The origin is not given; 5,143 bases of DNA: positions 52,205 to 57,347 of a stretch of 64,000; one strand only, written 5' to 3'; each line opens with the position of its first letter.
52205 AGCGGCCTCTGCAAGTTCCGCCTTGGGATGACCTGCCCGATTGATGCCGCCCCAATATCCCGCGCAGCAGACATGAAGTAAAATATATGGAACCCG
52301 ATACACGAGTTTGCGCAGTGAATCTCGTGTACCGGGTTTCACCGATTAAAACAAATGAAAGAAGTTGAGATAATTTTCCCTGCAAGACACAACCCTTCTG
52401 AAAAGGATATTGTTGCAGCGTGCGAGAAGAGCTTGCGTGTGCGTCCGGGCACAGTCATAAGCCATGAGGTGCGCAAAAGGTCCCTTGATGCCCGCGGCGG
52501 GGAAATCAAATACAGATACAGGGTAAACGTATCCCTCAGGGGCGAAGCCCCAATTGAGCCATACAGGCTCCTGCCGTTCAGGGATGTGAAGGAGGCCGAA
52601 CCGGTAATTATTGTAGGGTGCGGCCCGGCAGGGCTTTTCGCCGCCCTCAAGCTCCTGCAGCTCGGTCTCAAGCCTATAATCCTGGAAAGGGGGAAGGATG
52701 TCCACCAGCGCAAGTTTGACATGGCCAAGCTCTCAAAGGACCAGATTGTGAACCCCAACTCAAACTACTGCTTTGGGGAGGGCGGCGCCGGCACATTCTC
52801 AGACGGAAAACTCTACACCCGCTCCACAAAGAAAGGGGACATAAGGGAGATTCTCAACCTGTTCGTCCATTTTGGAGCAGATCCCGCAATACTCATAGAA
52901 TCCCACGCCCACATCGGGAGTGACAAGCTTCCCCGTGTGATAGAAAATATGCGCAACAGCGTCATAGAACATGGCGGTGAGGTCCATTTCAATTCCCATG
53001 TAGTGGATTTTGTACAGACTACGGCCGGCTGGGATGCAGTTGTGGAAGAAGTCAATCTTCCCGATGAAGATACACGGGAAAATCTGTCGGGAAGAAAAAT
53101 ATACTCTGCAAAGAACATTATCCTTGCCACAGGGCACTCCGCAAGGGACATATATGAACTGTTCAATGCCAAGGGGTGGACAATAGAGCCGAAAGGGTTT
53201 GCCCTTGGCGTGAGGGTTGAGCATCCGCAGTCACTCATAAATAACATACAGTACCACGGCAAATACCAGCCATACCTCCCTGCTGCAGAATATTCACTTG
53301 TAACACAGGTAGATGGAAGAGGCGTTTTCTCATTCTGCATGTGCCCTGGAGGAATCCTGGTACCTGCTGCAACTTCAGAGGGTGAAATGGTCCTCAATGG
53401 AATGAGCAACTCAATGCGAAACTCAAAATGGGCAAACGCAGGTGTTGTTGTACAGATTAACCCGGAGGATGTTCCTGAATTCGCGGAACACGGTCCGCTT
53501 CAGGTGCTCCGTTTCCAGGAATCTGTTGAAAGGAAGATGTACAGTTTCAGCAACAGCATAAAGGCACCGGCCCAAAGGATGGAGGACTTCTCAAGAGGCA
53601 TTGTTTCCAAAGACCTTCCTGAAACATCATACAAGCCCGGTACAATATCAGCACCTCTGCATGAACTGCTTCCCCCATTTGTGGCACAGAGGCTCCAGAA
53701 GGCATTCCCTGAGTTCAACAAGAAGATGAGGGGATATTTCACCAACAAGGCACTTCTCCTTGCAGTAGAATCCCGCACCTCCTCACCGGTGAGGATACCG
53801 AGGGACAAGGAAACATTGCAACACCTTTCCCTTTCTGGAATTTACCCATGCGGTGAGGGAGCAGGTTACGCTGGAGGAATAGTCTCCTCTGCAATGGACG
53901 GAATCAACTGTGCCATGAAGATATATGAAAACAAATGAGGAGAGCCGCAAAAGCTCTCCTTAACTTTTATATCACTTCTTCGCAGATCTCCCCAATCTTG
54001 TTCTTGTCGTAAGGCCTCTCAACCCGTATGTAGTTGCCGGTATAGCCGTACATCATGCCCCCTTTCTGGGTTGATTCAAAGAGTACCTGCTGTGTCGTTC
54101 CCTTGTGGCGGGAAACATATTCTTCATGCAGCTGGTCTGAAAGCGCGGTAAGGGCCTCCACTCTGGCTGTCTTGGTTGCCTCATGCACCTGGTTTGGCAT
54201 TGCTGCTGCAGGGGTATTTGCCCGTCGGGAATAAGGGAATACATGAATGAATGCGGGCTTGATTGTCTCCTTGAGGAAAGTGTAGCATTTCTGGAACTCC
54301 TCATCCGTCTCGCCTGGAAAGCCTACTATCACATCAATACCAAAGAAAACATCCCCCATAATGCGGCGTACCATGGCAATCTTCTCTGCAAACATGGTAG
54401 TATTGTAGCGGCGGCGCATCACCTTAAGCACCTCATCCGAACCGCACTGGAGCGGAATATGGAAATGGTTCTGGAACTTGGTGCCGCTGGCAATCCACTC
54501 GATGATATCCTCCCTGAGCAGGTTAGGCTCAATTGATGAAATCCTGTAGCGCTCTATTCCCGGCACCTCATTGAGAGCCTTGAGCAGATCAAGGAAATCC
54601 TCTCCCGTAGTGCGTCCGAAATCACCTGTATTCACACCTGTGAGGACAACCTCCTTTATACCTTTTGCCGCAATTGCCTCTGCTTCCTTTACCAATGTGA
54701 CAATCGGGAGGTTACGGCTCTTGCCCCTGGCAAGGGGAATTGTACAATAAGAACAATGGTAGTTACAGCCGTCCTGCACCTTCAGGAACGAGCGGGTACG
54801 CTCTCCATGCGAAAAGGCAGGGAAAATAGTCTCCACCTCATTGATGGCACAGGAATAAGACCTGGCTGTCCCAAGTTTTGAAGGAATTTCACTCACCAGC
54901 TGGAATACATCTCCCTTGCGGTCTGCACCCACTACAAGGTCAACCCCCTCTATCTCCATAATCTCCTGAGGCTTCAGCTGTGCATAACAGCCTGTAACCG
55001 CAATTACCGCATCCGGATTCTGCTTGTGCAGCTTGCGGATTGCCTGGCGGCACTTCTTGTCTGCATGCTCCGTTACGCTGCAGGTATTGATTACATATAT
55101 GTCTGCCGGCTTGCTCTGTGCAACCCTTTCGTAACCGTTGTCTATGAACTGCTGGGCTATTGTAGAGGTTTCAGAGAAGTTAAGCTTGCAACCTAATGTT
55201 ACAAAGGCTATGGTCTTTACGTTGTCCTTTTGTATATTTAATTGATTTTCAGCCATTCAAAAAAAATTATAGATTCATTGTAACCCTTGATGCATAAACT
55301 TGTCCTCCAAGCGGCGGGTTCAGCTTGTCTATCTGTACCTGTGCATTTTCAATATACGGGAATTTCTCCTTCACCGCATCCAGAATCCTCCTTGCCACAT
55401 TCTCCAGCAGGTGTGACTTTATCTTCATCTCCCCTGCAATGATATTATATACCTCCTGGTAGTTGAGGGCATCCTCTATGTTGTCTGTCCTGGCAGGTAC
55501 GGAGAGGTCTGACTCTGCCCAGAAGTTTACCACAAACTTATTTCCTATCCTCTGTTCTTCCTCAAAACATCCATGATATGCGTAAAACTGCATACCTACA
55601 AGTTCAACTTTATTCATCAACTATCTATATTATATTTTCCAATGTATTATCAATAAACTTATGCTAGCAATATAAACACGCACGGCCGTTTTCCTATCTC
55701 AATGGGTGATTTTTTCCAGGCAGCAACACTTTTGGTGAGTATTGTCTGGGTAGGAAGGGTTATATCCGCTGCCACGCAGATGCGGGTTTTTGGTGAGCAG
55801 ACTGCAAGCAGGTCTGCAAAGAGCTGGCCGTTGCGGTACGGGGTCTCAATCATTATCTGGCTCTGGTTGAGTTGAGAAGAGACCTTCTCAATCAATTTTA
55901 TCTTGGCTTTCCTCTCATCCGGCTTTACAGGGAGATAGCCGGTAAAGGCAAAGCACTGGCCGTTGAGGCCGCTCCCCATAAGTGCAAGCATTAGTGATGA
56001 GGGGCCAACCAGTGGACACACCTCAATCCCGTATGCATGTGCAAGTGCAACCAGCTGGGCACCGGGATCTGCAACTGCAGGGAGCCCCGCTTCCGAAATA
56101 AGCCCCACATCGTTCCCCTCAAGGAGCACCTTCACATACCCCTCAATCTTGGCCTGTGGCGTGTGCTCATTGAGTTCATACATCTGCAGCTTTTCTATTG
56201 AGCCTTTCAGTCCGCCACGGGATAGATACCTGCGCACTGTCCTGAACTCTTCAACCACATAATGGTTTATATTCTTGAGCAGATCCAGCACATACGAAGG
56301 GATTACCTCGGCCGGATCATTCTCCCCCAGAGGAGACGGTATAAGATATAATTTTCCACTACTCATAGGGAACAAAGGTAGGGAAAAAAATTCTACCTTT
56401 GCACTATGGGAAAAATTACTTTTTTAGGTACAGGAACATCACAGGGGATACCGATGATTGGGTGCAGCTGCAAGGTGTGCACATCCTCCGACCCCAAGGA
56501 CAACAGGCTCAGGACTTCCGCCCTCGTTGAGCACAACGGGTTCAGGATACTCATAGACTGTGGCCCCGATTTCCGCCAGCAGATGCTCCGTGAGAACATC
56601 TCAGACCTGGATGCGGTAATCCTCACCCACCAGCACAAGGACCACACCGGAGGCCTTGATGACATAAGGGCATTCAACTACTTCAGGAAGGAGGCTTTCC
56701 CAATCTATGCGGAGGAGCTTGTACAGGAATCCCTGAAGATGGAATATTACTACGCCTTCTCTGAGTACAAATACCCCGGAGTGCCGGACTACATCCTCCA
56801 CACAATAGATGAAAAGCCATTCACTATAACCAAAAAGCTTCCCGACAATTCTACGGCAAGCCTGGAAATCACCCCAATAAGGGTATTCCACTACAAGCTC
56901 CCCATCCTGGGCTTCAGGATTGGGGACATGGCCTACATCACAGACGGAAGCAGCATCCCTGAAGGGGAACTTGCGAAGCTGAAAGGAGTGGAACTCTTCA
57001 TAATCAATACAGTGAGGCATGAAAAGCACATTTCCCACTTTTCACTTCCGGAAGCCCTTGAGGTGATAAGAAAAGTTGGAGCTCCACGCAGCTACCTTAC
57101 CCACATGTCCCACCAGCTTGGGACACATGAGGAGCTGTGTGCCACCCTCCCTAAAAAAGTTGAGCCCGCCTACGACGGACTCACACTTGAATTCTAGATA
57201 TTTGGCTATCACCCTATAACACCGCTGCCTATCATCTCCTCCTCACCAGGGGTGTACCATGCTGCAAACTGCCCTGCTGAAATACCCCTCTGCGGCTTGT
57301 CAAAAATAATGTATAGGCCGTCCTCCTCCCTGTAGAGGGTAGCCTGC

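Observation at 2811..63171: Strongly over-represented oligomer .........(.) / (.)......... scattered on both strands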

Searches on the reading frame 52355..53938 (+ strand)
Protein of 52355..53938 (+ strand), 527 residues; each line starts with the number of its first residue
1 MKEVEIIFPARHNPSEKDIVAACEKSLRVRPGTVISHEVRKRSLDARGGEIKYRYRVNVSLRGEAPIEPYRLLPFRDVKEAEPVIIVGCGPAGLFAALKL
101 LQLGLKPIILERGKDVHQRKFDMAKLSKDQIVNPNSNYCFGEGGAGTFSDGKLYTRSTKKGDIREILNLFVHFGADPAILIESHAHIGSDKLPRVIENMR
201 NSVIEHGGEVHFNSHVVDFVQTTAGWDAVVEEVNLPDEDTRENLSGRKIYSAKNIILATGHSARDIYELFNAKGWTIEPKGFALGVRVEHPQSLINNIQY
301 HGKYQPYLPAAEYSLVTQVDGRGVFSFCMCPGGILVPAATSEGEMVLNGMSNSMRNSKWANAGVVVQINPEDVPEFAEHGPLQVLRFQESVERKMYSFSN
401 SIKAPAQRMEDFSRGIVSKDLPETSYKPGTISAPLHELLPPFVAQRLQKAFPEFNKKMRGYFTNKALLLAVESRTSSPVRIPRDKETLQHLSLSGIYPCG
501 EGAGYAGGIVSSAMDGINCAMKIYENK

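Call 9: search_protein_families(library=pfam, proteins=[window:52355-53938:+])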
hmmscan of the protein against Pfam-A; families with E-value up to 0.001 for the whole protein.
window:52355-53938:+ (527 aa): 7 families
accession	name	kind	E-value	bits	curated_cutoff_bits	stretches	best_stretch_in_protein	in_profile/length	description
PF21688.3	FAD-depend_C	-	2.4e-71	240.5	27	1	282-475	2-197/197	FAD-dependent protein, C-terminal domain-like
PF01266.30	DAO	-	1.4e-08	35.1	27.9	0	194-293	150-238/353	FAD dependent oxidoreductase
PF07992.20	Pyr_redox_2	-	8.3e-07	29.2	26.1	1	84-266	3-114/291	Pyridine nucleotide-disulphide oxidoreductase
PF13738.12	Pyr_redox_3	-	4.7e-06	26.5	30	1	85-116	1-33/305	Pyridine nucleotide-disulphide oxidoreductase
PF03486.20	HI0933_like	-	1.8e-05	24.8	50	1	84-219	3-135/244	HI0933-like protein Rossmann domain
PF01494.25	FAD_binding_3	-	5.4e-05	23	22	1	83-117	3-37/349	FAD binding domain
PF00890.30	FAD_binding_2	-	9.2e-05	22.2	20.4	0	84-115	2-33/414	FAD binding domain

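Call 28: find_related_loci(query=window:52355-53938:+, collection=metagenome_contigs, flank=10000)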
Query window:52355-53938:+ (527 aa) in metagenome_contigs; peptide patterns used: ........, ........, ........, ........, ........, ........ (x = any residue, [..] = any of these).
160 stretches matched a pattern; 72 encode a relative of the query (tblastn E <= 1e-3); 71 distinct loci.
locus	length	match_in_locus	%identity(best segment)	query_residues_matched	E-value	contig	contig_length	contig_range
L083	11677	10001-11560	88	1-524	0e+0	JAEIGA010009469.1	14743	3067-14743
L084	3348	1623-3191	86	1-523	0e+0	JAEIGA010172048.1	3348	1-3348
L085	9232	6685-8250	86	1-526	0e+0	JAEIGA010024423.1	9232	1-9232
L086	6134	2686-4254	86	1-523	0e+0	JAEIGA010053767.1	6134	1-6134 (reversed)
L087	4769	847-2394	72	1-523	0e+0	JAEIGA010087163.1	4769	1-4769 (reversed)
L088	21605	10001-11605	68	1-523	0e+0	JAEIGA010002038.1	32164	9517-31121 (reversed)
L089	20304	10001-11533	66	1-523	0e+0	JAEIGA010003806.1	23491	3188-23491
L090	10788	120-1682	66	1-523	0e+0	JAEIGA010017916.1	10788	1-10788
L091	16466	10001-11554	64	1-523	0e+0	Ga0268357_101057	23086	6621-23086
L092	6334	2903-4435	65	1-523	0e+0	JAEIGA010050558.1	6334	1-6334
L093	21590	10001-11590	65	1-523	0e+0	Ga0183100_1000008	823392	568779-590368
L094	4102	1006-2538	65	1-523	0e+0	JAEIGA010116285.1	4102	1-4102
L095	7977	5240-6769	65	1-523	0e+0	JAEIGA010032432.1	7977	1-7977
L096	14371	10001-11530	65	1-523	0e+0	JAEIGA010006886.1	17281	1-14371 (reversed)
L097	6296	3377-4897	64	1-522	0e+0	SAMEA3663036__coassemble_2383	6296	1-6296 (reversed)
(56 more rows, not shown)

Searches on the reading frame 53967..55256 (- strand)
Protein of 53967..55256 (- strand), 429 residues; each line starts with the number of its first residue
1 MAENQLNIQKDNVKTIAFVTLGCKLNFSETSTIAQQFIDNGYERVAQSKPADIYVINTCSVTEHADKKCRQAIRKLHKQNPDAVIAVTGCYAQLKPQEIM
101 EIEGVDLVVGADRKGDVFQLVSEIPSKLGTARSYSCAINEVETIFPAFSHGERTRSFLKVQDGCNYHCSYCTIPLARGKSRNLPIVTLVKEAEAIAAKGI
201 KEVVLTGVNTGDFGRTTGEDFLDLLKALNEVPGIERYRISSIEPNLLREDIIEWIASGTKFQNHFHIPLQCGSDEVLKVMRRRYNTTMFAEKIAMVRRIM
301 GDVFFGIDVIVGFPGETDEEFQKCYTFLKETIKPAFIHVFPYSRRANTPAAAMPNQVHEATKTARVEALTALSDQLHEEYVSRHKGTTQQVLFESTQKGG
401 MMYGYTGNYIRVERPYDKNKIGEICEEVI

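Call 9: search_protein_families(library=pfam, proteins=[window:53967-55256:-])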
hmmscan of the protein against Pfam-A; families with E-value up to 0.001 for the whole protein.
window:53967-55256:- (429 aa): 2 families
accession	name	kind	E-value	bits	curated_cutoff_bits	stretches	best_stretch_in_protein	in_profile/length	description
PF00919.26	UPF0004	-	2.6e-28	98.4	27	1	16-110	2-98/98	Uncharacterized protein family UPF0004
PF04055.27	Radical_SAM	-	8.6e-26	91.5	29.5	1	159-327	2-165/166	Radical SAM superfamily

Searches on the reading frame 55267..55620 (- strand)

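Call 33: search_protein_families(library=pfam, proteins=[window:55267-55620:-])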
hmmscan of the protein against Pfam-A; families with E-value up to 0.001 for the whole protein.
window:55267-55620:- (117 aa): 1 family
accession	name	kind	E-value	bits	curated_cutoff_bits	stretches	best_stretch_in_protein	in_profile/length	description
PF02152.23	FolB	-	7.1e-29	101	31.8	1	6-115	2-112/113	Dihydroneopterin aldolase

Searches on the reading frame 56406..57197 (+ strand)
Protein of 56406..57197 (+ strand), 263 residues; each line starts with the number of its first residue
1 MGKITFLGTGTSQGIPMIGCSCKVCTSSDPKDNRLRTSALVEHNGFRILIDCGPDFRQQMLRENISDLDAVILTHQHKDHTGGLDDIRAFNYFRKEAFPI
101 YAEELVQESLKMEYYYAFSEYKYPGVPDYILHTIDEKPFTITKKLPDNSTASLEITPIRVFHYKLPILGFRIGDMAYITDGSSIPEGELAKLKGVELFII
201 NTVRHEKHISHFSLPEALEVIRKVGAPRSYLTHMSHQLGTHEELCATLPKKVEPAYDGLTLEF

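Call 33: search_protein_families(library=pfam, proteins=[window:56406-57197:+])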
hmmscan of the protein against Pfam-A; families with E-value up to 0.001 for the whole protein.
window:56406-57197:+ (263 aa): 4 families
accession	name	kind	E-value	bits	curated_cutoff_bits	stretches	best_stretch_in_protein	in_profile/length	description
PF12706.13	Lactamase_B_2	-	1.6e-37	129.5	27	1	47-234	2-200/200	Beta-lactamase superfamily domain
PF00753.33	Lactamase_B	-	3.1e-13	50.5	22.7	1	37-122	7-97/196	Metallo-beta-lactamase superfamily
PF23023.1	Anti-Pycsar_Apyc1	-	4.4e-07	30.1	50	1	35-90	19-75/250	Anti-Pycsar protein Apyc1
PF16661.11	Lactamase_B_6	-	0.00012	21.9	27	1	40-103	1-72/193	Metallo-beta-lactamase superfamily domain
